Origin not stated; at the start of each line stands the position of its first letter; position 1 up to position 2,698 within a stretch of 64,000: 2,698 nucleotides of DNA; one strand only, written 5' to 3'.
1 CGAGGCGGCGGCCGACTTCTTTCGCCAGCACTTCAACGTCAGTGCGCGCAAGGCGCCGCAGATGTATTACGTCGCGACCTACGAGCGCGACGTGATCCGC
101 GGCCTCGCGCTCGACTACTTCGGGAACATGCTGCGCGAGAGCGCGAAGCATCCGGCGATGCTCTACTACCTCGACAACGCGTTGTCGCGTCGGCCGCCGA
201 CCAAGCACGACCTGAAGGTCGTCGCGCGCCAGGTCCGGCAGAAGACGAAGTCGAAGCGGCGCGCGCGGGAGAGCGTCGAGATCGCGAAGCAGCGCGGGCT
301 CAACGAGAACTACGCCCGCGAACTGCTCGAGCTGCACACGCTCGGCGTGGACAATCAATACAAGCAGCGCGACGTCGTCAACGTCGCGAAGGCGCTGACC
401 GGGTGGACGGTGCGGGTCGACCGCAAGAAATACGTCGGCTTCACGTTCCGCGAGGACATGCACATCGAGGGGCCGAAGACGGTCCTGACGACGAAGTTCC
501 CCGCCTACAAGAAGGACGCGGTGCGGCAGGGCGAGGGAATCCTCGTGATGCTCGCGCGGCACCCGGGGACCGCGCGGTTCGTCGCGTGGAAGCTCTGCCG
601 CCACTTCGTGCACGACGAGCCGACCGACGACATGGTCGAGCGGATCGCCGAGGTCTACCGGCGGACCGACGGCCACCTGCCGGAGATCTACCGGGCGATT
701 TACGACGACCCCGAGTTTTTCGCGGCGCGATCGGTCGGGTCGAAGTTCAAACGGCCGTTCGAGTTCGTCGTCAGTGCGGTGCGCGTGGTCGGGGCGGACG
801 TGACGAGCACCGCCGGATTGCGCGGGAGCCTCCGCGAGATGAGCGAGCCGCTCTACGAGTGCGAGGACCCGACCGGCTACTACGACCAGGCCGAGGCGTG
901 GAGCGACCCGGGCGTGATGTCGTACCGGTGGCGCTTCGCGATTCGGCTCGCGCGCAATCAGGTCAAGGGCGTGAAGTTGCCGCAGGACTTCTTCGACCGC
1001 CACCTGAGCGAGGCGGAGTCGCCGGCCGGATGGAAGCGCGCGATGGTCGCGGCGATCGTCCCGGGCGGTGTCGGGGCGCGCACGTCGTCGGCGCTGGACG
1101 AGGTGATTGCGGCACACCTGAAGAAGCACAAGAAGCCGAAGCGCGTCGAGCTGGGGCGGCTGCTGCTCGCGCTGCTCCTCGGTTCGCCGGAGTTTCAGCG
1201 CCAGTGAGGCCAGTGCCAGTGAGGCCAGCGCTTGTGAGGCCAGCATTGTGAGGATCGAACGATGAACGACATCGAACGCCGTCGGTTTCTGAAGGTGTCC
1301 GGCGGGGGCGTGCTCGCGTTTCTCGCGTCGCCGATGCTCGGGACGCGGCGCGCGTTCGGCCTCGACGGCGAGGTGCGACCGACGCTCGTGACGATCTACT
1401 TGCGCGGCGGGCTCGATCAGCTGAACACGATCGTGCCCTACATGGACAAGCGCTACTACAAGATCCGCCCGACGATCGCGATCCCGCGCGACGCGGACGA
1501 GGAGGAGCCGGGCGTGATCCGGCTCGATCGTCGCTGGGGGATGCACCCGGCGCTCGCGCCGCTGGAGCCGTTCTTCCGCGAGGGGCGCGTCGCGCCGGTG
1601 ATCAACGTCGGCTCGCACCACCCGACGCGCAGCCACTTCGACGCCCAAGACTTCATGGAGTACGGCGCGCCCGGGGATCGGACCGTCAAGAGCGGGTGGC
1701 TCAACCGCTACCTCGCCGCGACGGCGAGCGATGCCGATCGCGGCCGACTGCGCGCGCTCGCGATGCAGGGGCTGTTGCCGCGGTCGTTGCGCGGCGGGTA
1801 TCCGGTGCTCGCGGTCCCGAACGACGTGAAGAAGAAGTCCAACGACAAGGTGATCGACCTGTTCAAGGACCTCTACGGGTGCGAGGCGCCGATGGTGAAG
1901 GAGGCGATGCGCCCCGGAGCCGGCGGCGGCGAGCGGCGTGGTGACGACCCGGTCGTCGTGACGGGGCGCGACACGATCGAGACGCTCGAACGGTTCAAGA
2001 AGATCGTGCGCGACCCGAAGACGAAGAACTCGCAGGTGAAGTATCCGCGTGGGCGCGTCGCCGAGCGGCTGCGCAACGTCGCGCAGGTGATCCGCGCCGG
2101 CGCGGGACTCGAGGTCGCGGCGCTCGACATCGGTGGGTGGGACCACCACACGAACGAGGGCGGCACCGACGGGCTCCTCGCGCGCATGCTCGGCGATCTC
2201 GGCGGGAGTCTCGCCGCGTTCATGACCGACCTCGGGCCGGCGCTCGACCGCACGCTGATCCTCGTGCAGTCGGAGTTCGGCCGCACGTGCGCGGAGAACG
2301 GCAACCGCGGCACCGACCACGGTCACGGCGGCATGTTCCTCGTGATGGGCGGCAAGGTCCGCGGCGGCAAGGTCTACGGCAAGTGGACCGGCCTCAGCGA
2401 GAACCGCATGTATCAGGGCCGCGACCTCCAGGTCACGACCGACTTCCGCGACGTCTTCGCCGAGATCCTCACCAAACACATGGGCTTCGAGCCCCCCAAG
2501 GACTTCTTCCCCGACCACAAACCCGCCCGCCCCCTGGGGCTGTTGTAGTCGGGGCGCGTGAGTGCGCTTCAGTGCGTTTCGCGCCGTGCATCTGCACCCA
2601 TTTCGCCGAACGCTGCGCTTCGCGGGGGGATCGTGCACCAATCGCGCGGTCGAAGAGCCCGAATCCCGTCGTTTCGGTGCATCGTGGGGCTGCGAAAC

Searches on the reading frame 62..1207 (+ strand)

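Call 77: search_protein_families(library=pfam, proteins=[window:62-1207:+], max_evalue=0.00001)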
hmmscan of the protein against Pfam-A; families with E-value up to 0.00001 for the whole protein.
window:62-1207:+ (381 aa): 1 family
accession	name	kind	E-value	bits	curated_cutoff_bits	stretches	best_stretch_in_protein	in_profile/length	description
PF08811.16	DUF1800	-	1.2e-93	315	26.1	1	2-380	109-419/419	Protein of unknown function (DUF1800)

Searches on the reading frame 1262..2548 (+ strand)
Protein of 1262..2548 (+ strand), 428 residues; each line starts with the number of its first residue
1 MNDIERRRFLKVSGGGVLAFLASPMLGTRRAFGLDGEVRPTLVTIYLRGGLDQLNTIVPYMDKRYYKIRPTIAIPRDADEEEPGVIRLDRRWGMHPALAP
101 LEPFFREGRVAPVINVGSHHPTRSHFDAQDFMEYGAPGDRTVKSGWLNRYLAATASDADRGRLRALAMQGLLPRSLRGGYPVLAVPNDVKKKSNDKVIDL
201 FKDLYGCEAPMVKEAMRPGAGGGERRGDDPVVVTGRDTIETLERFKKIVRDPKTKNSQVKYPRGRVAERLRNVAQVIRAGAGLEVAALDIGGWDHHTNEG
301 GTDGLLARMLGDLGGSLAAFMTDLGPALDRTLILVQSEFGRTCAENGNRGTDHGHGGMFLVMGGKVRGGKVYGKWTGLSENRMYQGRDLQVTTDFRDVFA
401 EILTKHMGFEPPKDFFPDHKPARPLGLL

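Call 77: search_protein_families(library=pfam, proteins=[window:1262-2548:+], max_evalue=0.00001)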
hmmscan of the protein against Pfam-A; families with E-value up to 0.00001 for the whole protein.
window:1262-2548:+ (428 aa): 1 family
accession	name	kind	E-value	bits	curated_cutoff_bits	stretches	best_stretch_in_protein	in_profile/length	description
PF07394.17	DUF1501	-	2.8e-34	119.4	27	1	279-408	240-378/390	Protein of unknown function (DUF1501)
